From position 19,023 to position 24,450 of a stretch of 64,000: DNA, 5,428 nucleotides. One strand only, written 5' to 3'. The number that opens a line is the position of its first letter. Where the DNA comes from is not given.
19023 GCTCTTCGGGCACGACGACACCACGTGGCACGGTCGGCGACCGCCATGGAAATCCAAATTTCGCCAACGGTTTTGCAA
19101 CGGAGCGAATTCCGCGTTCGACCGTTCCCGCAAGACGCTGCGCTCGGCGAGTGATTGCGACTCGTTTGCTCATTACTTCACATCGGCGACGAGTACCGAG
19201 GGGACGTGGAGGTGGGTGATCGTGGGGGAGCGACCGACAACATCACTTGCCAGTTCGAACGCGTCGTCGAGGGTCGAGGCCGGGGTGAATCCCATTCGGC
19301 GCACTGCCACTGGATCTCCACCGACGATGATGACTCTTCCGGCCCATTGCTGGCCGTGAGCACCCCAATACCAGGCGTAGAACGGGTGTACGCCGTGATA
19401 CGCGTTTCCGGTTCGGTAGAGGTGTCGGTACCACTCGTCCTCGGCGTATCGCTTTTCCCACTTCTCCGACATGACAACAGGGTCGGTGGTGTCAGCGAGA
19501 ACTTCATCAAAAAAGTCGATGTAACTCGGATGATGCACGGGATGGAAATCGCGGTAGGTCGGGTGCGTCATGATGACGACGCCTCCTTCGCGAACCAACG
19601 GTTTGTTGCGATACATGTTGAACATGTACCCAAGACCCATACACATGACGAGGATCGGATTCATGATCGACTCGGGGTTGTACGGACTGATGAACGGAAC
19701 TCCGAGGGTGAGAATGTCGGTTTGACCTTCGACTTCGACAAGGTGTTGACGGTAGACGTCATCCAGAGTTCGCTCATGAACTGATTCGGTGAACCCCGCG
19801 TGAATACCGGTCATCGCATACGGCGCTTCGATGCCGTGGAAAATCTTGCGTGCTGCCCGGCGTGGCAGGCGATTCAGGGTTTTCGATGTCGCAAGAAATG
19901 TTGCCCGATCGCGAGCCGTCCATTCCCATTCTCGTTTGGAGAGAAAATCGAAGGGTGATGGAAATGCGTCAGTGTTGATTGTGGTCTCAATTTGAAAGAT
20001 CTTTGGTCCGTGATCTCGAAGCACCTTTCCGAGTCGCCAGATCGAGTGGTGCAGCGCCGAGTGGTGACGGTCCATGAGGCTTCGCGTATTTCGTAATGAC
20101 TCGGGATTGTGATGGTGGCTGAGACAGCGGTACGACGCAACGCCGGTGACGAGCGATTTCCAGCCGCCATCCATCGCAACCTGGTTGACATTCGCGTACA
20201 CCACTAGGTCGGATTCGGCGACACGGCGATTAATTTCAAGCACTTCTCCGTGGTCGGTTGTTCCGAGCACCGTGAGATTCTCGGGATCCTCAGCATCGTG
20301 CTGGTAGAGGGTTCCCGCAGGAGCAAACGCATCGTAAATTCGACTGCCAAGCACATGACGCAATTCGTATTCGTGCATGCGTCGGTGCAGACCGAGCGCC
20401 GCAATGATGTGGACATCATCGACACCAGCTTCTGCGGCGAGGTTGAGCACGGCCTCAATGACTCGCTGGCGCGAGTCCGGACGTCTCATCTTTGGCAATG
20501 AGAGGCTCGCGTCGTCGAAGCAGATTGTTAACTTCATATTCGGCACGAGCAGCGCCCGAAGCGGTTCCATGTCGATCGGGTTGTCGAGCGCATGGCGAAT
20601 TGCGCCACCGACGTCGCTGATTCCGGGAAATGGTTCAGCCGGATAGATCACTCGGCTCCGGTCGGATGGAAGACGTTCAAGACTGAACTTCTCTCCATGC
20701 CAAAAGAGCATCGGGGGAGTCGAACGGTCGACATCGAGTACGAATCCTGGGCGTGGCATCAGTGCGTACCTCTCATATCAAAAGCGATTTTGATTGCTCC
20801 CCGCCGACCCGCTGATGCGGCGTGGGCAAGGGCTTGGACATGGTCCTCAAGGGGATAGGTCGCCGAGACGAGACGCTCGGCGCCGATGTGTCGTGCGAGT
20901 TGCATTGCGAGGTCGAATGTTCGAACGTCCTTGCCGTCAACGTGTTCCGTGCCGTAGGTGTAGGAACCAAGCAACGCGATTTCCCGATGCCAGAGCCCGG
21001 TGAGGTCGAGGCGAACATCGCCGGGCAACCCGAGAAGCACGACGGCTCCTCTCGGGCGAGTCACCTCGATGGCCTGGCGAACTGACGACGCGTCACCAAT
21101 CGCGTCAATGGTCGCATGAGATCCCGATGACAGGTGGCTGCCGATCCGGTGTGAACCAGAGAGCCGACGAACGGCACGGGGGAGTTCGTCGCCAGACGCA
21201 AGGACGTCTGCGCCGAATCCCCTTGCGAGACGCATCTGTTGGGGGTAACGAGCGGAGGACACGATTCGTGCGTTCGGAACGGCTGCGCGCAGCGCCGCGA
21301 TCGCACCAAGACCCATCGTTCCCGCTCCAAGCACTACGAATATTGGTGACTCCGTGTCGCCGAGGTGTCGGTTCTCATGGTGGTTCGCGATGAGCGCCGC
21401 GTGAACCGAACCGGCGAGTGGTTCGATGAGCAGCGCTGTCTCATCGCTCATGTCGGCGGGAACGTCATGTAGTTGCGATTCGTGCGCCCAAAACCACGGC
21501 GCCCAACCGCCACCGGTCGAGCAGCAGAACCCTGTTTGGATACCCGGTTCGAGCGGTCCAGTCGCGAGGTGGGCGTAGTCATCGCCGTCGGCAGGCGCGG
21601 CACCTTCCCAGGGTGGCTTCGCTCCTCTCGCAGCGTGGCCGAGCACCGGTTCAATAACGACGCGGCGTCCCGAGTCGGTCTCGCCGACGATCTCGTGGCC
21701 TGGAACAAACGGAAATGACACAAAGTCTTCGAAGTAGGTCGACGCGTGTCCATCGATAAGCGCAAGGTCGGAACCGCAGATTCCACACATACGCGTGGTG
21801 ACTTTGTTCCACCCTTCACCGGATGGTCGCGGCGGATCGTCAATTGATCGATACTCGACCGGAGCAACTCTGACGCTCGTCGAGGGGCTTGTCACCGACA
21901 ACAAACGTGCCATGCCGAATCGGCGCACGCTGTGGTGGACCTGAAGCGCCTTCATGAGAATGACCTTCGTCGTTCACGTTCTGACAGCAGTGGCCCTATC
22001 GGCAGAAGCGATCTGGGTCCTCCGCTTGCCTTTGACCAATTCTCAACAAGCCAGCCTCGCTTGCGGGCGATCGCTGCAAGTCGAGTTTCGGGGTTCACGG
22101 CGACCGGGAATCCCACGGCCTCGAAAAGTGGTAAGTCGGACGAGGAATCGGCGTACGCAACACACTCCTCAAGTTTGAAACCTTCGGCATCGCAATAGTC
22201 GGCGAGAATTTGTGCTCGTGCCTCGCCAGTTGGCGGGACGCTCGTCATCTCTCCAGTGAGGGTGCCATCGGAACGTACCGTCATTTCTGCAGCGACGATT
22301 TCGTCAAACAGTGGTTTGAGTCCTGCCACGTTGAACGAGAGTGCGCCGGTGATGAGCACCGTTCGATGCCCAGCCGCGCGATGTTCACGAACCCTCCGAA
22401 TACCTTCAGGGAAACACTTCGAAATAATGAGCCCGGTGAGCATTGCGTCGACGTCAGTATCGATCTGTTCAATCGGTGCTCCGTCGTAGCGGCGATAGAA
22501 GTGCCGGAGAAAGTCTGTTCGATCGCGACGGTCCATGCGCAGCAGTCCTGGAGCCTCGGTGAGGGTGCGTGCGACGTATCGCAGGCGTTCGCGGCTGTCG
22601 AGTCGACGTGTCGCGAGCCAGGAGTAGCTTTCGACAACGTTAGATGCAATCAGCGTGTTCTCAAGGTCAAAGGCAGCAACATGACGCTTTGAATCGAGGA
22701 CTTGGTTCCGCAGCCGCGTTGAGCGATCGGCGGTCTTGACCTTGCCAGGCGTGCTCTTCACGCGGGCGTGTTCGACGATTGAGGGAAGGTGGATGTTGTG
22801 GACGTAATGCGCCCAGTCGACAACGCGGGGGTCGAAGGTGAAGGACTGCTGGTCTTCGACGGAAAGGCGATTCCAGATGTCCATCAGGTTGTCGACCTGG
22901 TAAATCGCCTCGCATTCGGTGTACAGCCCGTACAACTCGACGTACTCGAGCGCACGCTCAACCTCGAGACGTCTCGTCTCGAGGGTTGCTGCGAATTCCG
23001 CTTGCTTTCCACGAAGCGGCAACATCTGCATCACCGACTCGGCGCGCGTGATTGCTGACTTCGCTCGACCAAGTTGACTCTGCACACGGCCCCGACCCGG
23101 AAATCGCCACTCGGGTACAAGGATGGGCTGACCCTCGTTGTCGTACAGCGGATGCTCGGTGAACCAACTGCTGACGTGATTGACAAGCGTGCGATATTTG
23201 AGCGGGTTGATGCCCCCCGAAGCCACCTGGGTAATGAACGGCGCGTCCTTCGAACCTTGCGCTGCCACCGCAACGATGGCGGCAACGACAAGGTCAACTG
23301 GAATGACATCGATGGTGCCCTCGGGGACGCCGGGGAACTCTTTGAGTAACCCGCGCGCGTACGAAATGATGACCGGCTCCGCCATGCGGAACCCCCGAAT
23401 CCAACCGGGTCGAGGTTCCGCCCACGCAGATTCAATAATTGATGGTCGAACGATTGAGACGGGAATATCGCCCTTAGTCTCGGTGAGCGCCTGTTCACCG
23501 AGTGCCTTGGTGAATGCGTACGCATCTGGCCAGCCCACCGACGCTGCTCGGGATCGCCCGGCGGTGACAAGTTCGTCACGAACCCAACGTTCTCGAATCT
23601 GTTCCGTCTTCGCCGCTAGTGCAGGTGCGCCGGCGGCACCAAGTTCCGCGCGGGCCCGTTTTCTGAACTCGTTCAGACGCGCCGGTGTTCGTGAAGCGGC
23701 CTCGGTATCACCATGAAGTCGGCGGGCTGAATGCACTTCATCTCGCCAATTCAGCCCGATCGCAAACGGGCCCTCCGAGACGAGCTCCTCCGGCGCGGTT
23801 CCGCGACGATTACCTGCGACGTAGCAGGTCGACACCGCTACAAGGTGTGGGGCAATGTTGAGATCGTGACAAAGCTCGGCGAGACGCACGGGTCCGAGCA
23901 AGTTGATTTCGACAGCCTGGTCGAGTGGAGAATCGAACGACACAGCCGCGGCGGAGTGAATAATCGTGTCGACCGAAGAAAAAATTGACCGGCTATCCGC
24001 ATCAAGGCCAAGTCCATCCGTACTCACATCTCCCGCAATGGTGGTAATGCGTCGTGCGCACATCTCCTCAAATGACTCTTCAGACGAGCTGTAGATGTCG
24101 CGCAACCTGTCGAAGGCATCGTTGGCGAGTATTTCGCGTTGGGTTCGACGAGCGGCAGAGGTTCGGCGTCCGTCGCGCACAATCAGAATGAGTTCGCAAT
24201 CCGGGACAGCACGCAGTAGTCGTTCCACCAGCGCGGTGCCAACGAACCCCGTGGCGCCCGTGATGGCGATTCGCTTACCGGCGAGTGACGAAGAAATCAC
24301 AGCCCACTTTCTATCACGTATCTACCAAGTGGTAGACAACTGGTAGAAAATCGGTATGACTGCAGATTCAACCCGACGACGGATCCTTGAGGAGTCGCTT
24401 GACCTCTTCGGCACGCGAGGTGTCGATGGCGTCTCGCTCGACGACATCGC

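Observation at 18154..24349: TetR-gated, translationally coupled operon: acyl-reductase/HAD fusion, Zn-ADH, LarA-like protein and PlsC acyltransferase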

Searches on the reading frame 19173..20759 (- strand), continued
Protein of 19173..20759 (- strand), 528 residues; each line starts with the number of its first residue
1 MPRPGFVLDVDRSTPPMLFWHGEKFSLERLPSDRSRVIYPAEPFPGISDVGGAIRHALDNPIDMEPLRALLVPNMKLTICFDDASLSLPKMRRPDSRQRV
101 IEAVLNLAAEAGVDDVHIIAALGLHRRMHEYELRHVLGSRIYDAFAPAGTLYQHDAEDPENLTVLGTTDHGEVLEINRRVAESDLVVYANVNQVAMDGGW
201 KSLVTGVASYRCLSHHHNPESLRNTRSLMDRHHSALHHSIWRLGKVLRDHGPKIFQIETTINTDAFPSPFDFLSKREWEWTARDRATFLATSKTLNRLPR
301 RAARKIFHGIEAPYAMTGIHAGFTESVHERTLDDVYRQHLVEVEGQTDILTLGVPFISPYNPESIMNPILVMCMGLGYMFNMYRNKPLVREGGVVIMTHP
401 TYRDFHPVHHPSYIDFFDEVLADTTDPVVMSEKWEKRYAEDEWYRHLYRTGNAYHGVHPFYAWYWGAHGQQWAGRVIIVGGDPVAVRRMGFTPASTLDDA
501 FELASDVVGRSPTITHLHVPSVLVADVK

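Call 98: search_protein_families(library=pfam, proteins=[P0416, P0489, P0401, P0397, P0452, P0417, P0461, P0385], max_evalue=0.0001)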
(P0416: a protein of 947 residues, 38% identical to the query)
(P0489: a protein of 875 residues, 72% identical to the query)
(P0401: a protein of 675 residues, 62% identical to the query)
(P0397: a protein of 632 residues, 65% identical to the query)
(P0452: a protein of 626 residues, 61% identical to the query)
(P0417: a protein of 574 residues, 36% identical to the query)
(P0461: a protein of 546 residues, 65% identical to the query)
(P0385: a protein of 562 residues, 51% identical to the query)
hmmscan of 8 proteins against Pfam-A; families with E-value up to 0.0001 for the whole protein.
P0416 (947 aa): 2 families
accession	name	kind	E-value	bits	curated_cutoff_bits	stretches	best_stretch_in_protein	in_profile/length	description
PF00504.26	Chloroa_b-bind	-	7.1e-37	127.8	22.3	1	767-906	1-161/162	Chlorophyll A-B binding protein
PF09861.14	Lar_N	-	7e-25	87.9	23.3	1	138-329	19-196/204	Lactate racemase N-terminal domain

P0489 (875 aa): 0 families

P0401 (675 aa): 1 family
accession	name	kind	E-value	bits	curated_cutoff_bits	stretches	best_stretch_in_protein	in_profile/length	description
PF09861.14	Lar_N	-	1.5e-26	93.3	23.3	1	263-404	49-185/204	Lactate racemase N-terminal domain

P0397 (632 aa): 0 families

P0452 (626 aa): 0 families

P0417 (574 aa): 1 family
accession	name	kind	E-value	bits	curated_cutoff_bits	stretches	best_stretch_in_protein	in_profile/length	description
PF09861.14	Lar_N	-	7.6e-23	81.2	23.3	1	109-302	20-198/204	Lactate racemase N-terminal domain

P0461 (546 aa): 1 family
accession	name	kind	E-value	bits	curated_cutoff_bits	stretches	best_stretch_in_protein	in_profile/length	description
PF01553.26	Acyltransferase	-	8.7e-18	64.8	23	1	337-455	12-130/132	Acyltransferase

P0385 (562 aa): 1 family
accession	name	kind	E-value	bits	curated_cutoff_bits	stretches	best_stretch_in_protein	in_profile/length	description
PF09861.14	Lar_N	-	5.9e-40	137.1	23.3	1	37-228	18-203/204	Lactate racemase N-terminal domain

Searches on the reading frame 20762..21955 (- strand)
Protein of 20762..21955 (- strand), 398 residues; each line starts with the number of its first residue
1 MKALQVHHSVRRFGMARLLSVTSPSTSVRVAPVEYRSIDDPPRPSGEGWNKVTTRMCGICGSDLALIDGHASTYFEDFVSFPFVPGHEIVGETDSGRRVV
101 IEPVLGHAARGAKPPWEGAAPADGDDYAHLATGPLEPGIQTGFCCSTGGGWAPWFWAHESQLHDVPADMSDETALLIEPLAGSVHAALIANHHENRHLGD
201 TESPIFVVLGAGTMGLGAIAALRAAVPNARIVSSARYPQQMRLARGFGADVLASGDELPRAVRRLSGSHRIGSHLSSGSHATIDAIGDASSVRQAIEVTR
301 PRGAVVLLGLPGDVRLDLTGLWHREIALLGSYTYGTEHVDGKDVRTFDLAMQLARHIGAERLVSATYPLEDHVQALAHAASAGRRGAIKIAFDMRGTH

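Call 3: search_protein_families(library=pfam, proteins=[window:20762-21955:-], max_evalue=0.01)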
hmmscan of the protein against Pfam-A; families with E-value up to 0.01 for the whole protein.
window:20762-21955:- (398 aa): 3 families
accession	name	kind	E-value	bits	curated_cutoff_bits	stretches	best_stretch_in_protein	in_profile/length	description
PF00107.32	ADH_zinc_N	-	2.4e-13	50.6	31.8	1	215-337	1-118/129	Zinc-binding dehydrogenase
PF16912.11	Glu_dehyd_C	-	1.3e-07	31.8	34.9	1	173-377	3-199/211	Glucose dehydrogenase C-terminus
PF08240.17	ADH_N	-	1.6e-07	32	23.5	1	47-166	2-103/104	Alcohol dehydrogenase GroES-like domain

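Call 4: search_protein_families(library=ncbifam, proteins=[window:20762-21955:-], max_evalue=0.01)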
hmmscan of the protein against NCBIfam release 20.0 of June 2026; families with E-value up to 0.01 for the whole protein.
window:20762-21955:- (398 aa): 13 families
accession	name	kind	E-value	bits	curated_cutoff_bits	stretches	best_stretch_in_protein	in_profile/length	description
NF007375.0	PRK09880.1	equivalog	3e-19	69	469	1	54-392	34-343/344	L-idonate 5-dehydrogenase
NF041097.1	keto_inos_dh_IolM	equivalog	1.1e-16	60.5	450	2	198-382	206-380/389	scyllo-inosose 3-dehydrogenase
NF007489.0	PRK10083.1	equivalog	3.4e-16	59.2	376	2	148-331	114-282/339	Zn-dependent oxidoreductase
TIGR03366.1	HpnZ_proposed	hypoth_equivalog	2.7e-13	49.8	328.1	1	161-371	121-314/315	putative phosphonate catabolism associated alcohol dehydrogenase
NF003808.0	PRK05396.1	equivalog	2.2e-12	46.5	380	1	52-338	30-291/341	L-threonine 3-dehydrogenase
NF007642.0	PRK10309.1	equivalog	2.7e-12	46.6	550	1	148-389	114-343/347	galactitol-1-phosphate 5-dehydrogenase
TIGR00692.1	tdh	equivalog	7.8e-11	41.6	458.35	1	54-320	30-273/340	L-threonine 3-dehydrogenase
TIGR03451.1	mycoS_dep_FDH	equivalog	2.4e-10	39.8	512.9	1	206-375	180-342/358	S-(hydroxymethyl)mycothiol dehydrogenase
NF006940.0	PRK09422.1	equivalog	8.4e-07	28.2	344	1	206-332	165-284/338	alcohol dehydrogenase AdhP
TIGR02824.1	quinone_pig3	subfamily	1.5e-06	27.5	296.8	1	146-387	89-320/325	putative NAD(P)H quinone oxidoreductase, PIG3 family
NF047908.1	AldhRedAhr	equivalog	4.6e-06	25.7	470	1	51-92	32-68/335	NADPH-dependent aldehyde reductase Ahr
TIGR03989.1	Rxyl_3153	subfamily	0.0003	20.2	440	0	47-92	26-66/370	NDMA-dependent alcohol dehydrogenase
NF010344.0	PRK13771.1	subfamily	0.00075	18.6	349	0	38-94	15-67/334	putative alcohol dehydrogenase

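Call 73: search_solved_structures(query=window:20762-21955:-, max_evalue=0.00001, show_alignments=1)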
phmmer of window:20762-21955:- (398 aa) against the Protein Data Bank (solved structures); distinct sequences matched with E-value up to 0.00001: 13.
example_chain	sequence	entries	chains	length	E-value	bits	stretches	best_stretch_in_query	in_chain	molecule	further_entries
1e3j_A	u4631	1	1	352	2.6e-17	66.1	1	54-379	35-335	NADP(H)-DEPENDENT KETOSE REDUCTASE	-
1pl6_A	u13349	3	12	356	1e-14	57.6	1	41-375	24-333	Sorbitol dehydrogenase | human sorbitol dehydrogenase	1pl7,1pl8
3qe3_A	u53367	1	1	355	1.7e-14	56.8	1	42-377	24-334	Sorbitol dehydrogenase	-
6dkh_A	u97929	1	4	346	6e-12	48.4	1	55-389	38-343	L-idonate 5-dehydrogenase (NAD(P)(+))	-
7y9p_A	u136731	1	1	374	3.7e-09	39.2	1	43-393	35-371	Xylitol dehydrogenase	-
4ilk_A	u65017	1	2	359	4.9e-09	38.8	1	41-330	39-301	Starvation sensing protein rspB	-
2b5w_A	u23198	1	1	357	2.7e-08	36.4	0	39-223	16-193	glucose dehydrogenase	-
4a2c_A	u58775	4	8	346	3.1e-08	36.2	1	148-382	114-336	GALACTITOL-1-PHOSPHATE 5-DEHYDROGENASE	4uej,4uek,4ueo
4ej6_A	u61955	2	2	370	4.7e-08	35.6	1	36-384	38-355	Putative zinc-binding dehydrogenase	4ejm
2dq4_A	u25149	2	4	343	9.7e-08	34.6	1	29-321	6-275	L-threonine 3-dehydrogenase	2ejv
2b5v_A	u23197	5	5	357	1.3e-06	30.9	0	39-223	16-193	glucose dehydrogenase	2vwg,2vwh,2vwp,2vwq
4cpd_A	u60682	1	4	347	1.3e-06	30.8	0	162-312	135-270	ALCOHOL DEHYDROGENASE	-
6ie0_A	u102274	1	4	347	5.1e-06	28.9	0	38-308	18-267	(R,R)-butanediol dehydrogenase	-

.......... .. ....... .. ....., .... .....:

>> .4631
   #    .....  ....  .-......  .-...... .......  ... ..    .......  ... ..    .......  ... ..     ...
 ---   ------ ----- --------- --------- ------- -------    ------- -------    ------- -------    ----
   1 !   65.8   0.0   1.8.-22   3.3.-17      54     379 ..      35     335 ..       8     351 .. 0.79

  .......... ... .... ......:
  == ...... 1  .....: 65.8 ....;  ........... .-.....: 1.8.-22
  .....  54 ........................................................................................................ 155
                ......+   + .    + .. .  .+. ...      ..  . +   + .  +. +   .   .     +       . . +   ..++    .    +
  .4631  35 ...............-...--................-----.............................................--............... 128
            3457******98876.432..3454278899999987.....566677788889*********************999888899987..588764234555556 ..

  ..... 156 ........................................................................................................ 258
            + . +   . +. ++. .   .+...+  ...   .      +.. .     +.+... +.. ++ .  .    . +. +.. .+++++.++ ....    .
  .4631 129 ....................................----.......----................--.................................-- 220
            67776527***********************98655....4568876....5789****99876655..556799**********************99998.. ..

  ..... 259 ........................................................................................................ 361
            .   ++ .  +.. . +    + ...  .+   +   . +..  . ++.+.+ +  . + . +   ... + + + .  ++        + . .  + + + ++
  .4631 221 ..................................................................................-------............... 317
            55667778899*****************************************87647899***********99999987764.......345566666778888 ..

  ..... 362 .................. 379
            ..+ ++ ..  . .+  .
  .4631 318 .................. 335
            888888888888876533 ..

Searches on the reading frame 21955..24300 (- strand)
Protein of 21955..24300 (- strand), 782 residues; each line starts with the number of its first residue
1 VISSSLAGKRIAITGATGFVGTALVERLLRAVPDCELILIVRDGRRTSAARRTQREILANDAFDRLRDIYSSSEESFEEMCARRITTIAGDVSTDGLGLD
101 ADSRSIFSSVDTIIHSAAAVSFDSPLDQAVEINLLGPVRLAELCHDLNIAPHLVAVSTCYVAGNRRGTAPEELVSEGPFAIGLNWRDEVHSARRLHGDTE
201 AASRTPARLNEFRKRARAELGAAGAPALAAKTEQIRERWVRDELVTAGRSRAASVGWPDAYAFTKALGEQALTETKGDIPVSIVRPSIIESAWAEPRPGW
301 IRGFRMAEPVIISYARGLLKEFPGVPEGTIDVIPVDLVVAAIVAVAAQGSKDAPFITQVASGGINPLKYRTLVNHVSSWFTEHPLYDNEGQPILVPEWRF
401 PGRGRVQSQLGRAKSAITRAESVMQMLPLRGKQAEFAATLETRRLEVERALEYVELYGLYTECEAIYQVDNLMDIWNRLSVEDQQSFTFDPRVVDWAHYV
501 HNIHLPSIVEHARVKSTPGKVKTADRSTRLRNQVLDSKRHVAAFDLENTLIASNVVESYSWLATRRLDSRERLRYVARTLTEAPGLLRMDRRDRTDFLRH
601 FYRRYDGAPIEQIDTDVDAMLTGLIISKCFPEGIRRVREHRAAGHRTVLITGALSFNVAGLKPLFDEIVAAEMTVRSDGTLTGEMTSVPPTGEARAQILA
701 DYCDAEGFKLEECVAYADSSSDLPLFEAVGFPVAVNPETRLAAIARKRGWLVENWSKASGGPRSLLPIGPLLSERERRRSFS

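Call 3: search_protein_families(library=pfam, proteins=[window:21955-24300:-], max_evalue=0.01)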
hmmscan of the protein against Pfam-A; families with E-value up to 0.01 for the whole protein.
window:21955-24300:- (782 aa): 9 families
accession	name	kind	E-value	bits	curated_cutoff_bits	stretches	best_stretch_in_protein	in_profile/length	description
PF07993.18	NAD_binding_4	-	3.2e-59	200.6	20.1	1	13-342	1-258/258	Male sterility protein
PF12710.13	HAD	-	3.4e-25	90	27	1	542-727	1-189/189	haloacid dehalogenase-like hydrolase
PF01370.27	Epimerase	-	2.1e-12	47.4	20.9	1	11-179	1-136/240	NAD dependent epimerase/dehydratase family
PF03015.24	Sterile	-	2.1e-08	34.7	35.4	1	448-505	27-83/93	Male sterility protein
PF00702.32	Hydrolase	-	5.5e-07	30.6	26.4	1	541-730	3-191/191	haloacid dehalogenase-like hydrolase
PF01073.25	3Beta_HSD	-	5.1e-05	22.9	22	1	12-165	1-123/280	3-beta hydroxysteroid dehydrogenase/isomerase family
PF04321.23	RmlD_sub_bind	-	0.00016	21.3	27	0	110-162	52-105/287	RmlD substrate binding domain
PF16363.11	GDP_Man_Dehyd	-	0.00029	20.8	27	1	13-165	2-136/332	GDP-mannose 4,6 dehydratase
PF02719.21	Polysacc_synt_2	-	0.0093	15.6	20.2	0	11-158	1-128/293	Polysaccharide biosynthesis protein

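Call 4: search_protein_families(library=ncbifam, proteins=[window:21955-24300:-], max_evalue=0.01)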
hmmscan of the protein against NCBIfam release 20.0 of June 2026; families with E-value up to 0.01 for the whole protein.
window:21955-24300:- (782 aa): 20 families
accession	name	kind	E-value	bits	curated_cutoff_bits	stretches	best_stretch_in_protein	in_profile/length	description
TIGR01490.1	HAD-SF-IB-hyp1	subfamily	1.7e-29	103.5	98.3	1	542-740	2-201/202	HAD-IB family hydrolase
TIGR01746.1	Thioester-redct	subfamily_domain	5e-24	85.2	213.35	2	11-165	2-143/371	thioester reductase domain-containing protein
NF052360.1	HolPasePseu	equivalog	3.6e-21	75.8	280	1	540-752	2-214/218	histidinol-phosphatase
NF052359.1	HolPaseNeis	equivalog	3.3e-16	59.7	400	1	541-754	3-219/221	histidinol-phosphatase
TIGR01488.1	HAD-SF-IB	subfamily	1.1e-14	54.7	45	1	541-729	1-177/177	HAD-IB family phosphatase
NF005539.0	PRK07201.1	equivalog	1.6e-14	53.6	549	1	12-175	4-141/657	SDR family oxidoreductase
NF041592.1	carboxyl_red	equivalog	2.3e-10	38.8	1300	1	10-162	766-911/1160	carboxylic acid reductase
TIGR03443.1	alpha_am_amid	equivalog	6.7e-10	37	1030.1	1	9-190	973-1141/1390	L-aminoadipate-semialdehyde dehydrogenase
NF038078.1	NRPS_MxcG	equivalog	4.1e-08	31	2300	1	9-165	1083-1224/1442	myxochelin non-ribosomal peptide synthetase MxcG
TIGR00338.1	serB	equivalog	1.9e-07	30.9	144.15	1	637-740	94-198/219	phosphoserine phosphatase SerB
TIGR01214.1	rmlD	equivalog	3.6e-06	26.3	224.05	1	10-161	1-103/285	dTDP-4-dehydrorhamnose reductase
NF043036.1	ErythonDh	equivalog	1.8e-05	24.1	325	1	63-164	32-131/321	D-erythronate dehydrogenase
NF007821.0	PRK10530.1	equivalog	0.00017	20.9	274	1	688-736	193-241/272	pyridoxal phosphatase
TIGR01181.1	dTDP_gluc_dehyt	equivalog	0.00028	20.1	365.1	0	11-56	2-44/321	dTDP-glucose 4,6-dehydratase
NF050030.1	thlkprotThyD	equivalog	0.00029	20.1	400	1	10-47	2-37/305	thylakoid membrane protein ThyD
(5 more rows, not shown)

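Call 54: search_solved_structures(query=window:21955-24300:-, max_evalue=0.001)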
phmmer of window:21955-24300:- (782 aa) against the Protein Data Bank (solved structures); distinct sequences matched with E-value up to 0.001: 13.
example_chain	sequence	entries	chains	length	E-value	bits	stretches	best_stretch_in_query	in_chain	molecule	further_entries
7eoz_A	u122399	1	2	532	4.3e-68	233.3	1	3-513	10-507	Fatty acyl-CoA reductase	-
3fvv_A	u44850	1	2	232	3.1e-11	45.3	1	539-752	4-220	uncharacterized protein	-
4dqv_A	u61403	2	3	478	1.2e-08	36.7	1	10-159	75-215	PROBABLE PEPTIDE SYNTHETASE NRP (PEPTIDE SYNTHASE) | Peptide synthetase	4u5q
4u7w_A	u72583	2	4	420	5.1e-08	34.7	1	9-185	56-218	MxaA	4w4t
5msc_A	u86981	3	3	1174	1.6e-06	29.7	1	9-146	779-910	Carboxylic acid reductase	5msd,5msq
1f5s_A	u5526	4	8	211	6.5e-06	27.7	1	609-735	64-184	PHOSPHOSERINE PHOSPHATASE (PSP) | Phosphoserine Phosphatase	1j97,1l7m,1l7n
8v1x_A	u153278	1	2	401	7.3e-06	27.5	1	4-154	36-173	Type I polyketide synthase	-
1l7o_A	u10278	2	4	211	1.3e-05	26.8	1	635-735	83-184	PHOSPHOSERINE PHOSPHATASE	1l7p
5msp_A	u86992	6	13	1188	5.7e-05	24.6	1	10-163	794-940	Thioester reductase domain-containing protein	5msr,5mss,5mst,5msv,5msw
7qpl_A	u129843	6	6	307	0.00025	22.5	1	606-748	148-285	O-phosphoserine phosphohydrolase | Phosphoserine phosphatase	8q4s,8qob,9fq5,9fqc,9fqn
5t41_A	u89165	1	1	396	0.00053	21.4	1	630-745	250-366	Phosphoserine phosphatase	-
5is2_A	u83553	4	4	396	0.00064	21.1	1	630-745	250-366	Phosphoserine phosphatase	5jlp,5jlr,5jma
3p96_A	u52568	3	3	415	0.00071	21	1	630-745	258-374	Phosphoserine phosphatase SerB | Phosphoserine phosphatase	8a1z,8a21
